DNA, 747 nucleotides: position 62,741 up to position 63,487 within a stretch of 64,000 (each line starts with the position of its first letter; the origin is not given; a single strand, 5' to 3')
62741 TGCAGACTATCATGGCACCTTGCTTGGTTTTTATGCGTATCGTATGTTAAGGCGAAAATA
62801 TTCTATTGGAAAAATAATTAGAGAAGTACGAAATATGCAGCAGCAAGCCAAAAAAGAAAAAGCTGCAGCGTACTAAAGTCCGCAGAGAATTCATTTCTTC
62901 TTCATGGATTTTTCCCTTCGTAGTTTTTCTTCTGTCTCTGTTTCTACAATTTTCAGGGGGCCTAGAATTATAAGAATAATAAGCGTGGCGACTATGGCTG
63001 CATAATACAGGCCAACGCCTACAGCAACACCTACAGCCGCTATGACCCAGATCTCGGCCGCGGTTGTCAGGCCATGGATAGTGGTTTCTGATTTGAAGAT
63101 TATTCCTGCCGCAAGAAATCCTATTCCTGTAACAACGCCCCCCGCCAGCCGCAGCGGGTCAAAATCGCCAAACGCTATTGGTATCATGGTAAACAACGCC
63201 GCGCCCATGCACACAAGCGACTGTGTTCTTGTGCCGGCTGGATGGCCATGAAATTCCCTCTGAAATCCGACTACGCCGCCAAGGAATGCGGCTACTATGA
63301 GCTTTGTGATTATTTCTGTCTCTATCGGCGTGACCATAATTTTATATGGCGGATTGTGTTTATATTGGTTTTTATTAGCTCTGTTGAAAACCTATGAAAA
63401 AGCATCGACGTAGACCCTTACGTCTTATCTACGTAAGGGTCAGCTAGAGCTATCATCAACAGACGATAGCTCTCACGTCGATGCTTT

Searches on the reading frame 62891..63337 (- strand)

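Call 66: search_protein_families(library=pfam, proteins=[window:62891-63337:-], max_evalue=0.001)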
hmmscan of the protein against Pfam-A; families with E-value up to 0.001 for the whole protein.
window:62891-63337:- (148 aa): 1 family
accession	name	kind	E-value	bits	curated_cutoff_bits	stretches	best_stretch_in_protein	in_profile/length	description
PF02308.21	MgtC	-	1.5e-36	125.8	31.4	1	13-132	1-119/121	MgtC family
